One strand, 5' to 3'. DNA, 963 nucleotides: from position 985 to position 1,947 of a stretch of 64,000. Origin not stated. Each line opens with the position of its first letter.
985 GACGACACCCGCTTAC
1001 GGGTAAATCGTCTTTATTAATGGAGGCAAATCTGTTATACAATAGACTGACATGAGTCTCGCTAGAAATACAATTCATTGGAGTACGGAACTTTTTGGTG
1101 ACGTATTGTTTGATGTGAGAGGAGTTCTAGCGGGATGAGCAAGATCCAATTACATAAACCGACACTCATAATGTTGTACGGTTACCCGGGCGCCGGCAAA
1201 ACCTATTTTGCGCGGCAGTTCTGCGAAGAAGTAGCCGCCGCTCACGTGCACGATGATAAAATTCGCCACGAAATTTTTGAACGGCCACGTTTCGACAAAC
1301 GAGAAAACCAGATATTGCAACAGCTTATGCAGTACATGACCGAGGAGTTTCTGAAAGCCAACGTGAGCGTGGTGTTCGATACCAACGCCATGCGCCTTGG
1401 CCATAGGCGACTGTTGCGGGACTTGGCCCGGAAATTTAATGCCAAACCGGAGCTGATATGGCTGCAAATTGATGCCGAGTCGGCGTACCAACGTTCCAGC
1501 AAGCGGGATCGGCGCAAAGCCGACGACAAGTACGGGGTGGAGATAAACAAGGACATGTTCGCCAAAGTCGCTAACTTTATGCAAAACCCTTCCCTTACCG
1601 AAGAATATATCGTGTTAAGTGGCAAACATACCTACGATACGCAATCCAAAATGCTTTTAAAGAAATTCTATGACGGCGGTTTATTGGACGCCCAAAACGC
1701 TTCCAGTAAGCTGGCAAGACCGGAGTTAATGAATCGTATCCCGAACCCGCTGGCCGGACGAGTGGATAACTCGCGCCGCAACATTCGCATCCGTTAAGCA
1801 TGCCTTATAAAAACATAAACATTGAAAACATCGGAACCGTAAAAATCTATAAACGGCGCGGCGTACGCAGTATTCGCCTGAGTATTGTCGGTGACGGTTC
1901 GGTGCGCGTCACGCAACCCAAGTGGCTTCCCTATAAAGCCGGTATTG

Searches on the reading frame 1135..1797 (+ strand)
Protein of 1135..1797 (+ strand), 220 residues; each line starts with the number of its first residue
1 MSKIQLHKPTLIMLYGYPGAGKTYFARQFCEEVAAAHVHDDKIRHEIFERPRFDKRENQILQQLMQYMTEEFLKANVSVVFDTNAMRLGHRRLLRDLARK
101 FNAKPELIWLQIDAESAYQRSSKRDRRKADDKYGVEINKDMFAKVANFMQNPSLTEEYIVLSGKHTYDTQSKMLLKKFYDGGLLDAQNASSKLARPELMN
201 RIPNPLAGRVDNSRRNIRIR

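Call 26: find_encoding_contigs(protein=window:1135-1797:+, flank=10000, max_places=4)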
Protein window:1135-1797:+ (220 aa): 1 contig read that carries it; 1 place shown.
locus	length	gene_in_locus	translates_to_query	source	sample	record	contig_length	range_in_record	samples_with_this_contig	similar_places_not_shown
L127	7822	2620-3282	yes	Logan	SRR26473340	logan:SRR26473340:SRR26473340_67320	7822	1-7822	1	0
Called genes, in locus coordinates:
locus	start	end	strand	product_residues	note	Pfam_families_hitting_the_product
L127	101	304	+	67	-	PF00471:Ribosomal_L33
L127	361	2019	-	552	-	PF00989:PAS (faint), PF13188:PAS_8 (weak), PF13426:PAS_9 (weak), PF00512:HisKA, PF02518:HATPase_c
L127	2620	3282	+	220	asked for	PF06414:Zeta_toxin (weak), PF13191:AAA_16 (faint), PF08433:KTI12, PF13238:AAA_18 (weak), PF13671:AAA_33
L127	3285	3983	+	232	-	PF01863:YgjP-like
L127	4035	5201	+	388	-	PF12860:PAS_7 (faint), PF13426:PAS_9 (weak), PF00512:HisKA, PF02518:HATPase_c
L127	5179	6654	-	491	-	PF13506:Glyco_transf_21 (weak), PF13641:Glyco_tranf_2_3, PF00535:Glycos_transf_2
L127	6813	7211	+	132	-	PF00584:SecE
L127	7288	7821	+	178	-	?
